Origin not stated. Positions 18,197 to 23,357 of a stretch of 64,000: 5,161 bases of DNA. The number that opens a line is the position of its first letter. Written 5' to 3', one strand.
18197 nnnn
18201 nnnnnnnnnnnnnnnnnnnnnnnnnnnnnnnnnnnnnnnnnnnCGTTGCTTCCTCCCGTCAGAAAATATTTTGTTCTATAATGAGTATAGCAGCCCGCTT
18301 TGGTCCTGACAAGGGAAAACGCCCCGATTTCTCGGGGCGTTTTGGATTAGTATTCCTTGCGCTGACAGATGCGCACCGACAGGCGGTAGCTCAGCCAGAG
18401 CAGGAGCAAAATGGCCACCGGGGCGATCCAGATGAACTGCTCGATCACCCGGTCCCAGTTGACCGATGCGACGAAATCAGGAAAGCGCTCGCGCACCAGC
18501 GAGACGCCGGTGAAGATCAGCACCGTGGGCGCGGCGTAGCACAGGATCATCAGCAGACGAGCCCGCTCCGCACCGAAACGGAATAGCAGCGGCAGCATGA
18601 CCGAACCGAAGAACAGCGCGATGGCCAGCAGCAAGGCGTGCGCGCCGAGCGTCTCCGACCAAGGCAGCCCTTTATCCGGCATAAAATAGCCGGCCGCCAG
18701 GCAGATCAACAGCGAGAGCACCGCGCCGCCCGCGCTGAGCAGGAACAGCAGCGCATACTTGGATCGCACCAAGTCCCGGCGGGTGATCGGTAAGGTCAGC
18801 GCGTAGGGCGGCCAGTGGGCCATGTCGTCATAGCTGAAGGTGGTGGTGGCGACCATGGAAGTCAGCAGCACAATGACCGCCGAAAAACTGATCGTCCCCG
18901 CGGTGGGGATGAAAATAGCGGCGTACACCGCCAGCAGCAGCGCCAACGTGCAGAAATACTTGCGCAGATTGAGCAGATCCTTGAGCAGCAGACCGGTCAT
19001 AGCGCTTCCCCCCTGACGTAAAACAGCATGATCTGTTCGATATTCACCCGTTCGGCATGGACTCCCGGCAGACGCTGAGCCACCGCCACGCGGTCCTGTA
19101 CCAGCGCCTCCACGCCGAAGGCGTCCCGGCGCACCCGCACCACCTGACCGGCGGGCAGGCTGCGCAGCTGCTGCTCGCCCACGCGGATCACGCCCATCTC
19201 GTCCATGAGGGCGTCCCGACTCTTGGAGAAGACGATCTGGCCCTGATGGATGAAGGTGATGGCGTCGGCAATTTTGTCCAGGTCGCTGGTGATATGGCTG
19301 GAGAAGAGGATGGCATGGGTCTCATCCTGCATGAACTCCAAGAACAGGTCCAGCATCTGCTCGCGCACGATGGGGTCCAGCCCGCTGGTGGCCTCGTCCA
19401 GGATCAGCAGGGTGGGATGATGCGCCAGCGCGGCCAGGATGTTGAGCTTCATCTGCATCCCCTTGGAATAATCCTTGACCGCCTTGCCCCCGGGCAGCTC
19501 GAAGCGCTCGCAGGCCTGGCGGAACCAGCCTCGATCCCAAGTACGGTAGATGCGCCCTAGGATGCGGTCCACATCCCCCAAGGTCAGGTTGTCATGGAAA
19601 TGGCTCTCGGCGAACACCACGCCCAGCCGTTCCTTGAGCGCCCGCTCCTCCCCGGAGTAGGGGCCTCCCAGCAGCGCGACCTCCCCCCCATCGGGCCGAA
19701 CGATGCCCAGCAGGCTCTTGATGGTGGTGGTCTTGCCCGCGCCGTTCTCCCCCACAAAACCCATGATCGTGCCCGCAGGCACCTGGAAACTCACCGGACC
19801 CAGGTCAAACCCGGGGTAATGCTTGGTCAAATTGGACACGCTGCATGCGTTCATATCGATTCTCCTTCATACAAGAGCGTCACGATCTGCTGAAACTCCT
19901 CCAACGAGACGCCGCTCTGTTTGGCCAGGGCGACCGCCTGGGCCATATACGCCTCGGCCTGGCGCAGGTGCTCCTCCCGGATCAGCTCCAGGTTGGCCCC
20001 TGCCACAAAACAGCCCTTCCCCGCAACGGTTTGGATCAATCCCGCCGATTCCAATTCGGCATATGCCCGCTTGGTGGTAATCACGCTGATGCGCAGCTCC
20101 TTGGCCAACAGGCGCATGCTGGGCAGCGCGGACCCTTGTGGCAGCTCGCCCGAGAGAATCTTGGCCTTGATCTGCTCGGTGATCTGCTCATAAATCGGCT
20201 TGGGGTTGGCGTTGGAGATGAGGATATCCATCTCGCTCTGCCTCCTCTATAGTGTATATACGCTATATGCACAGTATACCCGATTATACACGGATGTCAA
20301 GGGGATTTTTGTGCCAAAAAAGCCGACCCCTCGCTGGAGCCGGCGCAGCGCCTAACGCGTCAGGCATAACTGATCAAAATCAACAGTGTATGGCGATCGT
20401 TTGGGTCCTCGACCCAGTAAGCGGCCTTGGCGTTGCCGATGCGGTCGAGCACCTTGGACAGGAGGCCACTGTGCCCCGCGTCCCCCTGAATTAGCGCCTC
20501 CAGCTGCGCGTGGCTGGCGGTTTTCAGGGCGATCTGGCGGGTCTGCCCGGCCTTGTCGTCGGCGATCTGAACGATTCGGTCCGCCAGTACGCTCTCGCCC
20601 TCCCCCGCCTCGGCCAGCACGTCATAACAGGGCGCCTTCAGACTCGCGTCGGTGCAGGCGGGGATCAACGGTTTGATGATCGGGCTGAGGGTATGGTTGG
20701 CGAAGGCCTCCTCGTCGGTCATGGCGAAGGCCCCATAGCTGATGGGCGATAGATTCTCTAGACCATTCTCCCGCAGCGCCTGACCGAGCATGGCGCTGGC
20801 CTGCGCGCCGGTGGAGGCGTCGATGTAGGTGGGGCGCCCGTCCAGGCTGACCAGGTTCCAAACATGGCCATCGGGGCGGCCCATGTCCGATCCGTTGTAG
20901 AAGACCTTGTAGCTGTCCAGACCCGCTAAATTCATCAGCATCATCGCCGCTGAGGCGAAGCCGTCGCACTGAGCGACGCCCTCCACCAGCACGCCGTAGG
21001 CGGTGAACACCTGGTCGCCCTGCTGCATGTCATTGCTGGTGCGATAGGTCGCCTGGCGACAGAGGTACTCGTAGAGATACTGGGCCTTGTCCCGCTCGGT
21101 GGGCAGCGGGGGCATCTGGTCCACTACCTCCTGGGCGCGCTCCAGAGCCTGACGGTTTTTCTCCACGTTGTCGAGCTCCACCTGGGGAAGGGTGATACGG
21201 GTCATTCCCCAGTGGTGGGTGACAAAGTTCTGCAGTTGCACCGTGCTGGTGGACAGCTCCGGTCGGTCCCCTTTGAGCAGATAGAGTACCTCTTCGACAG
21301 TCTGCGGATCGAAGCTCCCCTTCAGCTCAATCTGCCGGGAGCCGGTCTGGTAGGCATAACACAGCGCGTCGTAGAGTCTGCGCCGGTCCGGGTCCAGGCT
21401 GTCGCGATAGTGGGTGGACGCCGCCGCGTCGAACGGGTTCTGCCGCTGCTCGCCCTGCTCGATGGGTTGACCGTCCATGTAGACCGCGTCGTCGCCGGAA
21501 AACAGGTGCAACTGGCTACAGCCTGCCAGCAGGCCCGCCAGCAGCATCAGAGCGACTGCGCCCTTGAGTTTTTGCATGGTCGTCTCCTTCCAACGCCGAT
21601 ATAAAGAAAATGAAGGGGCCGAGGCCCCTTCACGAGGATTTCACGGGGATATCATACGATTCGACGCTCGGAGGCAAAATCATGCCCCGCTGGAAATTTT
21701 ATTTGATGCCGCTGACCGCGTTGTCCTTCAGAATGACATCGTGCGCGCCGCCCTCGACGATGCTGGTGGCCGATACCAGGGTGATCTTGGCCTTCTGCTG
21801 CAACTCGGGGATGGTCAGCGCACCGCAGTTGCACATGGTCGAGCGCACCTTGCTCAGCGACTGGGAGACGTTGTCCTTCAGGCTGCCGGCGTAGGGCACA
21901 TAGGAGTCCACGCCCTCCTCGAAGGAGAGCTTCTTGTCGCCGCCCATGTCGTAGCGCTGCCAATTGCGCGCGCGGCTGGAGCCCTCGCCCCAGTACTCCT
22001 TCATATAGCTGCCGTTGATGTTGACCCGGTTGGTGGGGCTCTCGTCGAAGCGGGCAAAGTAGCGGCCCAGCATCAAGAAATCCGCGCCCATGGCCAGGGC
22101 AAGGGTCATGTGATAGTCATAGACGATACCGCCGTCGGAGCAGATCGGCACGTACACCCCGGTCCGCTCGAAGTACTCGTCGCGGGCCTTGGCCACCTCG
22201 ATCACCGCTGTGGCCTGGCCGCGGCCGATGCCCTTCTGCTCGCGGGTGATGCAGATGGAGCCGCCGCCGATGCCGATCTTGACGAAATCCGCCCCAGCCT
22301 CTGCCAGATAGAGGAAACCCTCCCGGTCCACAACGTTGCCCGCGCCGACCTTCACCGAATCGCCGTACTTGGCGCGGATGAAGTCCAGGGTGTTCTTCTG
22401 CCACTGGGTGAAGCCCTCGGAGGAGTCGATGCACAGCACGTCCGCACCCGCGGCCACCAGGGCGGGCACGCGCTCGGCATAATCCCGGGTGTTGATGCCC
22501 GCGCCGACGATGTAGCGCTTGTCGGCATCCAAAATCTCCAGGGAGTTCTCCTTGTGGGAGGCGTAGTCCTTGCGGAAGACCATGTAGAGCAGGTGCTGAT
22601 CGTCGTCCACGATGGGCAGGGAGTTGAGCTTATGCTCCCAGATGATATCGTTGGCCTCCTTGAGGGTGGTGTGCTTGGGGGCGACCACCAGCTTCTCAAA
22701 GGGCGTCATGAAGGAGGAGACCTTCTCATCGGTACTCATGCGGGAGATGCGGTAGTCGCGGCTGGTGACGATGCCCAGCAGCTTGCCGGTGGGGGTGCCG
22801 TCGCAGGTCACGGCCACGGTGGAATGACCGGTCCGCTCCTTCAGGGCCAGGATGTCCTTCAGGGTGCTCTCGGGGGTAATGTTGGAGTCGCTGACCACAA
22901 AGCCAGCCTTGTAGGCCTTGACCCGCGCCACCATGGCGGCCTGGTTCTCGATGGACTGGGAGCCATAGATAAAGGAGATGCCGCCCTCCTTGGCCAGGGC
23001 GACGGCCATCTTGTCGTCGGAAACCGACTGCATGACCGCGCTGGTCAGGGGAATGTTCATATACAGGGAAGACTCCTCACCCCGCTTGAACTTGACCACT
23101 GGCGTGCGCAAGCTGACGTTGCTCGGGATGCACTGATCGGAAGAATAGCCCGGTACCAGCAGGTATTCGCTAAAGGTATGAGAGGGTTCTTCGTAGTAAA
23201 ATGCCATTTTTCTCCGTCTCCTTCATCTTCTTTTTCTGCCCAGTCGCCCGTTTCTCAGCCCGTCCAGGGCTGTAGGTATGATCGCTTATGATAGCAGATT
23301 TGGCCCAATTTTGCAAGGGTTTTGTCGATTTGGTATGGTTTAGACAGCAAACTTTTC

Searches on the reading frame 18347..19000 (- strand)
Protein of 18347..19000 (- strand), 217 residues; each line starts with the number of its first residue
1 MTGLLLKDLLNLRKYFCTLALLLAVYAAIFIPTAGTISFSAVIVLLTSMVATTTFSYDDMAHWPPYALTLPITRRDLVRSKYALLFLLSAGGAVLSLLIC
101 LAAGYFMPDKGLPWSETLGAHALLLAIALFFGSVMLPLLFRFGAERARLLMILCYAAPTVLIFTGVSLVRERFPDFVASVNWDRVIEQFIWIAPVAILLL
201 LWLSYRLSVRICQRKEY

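Call 69: search_protein_families(library=pfam, proteins=[window:18347-19000:-], max_evalue=0.00001)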
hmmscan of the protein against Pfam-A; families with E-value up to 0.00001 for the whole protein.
window:18347-19000:- (217 aa): 2 families
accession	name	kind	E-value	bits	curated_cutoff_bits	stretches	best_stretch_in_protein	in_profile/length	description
PF13346.12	ABC2_membrane_5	-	2.6e-39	135.4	25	1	3-212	1-204/205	ABC-2 family transporter protein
PF12730.13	ABC2_membrane_4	-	6.2e-06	26.7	27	1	36-140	53-157/179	ABC-2 family transporter protein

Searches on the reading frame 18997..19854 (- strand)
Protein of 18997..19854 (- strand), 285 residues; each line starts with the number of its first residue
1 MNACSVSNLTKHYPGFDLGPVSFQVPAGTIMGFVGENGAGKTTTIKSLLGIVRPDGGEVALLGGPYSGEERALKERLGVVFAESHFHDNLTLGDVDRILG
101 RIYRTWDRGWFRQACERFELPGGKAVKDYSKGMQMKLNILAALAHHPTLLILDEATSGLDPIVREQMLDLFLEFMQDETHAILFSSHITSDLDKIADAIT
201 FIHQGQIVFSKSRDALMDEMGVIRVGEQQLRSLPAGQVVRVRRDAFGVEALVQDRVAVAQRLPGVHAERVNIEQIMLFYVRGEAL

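Call 69: search_protein_families(library=pfam, proteins=[window:18997-19854:-], max_evalue=0.00001)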
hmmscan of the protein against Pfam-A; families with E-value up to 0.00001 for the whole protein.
window:18997-19854:- (285 aa): 2 families
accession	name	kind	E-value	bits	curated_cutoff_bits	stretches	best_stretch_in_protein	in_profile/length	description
PF00005.33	ABC_tran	-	5.9e-26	92.1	25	1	19-157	2-137/137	ABC transporter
PF13304.12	AAA_21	-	3.4e-09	37.7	27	0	128-187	237-298/304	AAA domain, putative AbiEii toxin, Type IV TA system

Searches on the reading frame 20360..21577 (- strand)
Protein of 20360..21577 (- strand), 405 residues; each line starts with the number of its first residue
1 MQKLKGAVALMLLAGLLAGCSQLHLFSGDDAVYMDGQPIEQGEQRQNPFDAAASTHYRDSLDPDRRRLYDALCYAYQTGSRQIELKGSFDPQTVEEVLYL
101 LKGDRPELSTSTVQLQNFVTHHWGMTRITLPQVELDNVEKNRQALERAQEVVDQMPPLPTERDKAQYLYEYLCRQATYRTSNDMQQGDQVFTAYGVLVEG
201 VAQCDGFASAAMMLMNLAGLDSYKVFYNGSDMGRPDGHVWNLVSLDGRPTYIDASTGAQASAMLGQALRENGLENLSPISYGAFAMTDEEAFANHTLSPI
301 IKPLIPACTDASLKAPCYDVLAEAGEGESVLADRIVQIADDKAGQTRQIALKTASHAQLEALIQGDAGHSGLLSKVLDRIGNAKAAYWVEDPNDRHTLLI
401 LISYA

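Call 69: search_protein_families(library=pfam, proteins=[window:20360-21577:-], max_evalue=0.00001)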
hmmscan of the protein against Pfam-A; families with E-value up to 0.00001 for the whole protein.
window:20360-21577:- (405 aa): 1 family
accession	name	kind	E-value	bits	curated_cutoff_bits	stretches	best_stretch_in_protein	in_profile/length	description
PF01841.26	Transglut_core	-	2e-08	34.9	23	1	158-247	11-100/108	Transglutaminase-like superfamily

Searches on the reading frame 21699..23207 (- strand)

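Call 69: search_protein_families(library=pfam, proteins=[window:21699-23207:-], max_evalue=0.00001)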
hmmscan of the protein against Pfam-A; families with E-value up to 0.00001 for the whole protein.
window:21699-23207:- (502 aa): 2 families
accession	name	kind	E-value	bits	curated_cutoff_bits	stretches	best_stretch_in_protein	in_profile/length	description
PF00478.31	IMPDH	-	6.6e-111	371.1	25.6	1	10-489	2-345/345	IMP dehydrogenase / GMP reductase domain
PF00571.33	CBS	-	3.2e-11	43.8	24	0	163-214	1-50/57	CBS domain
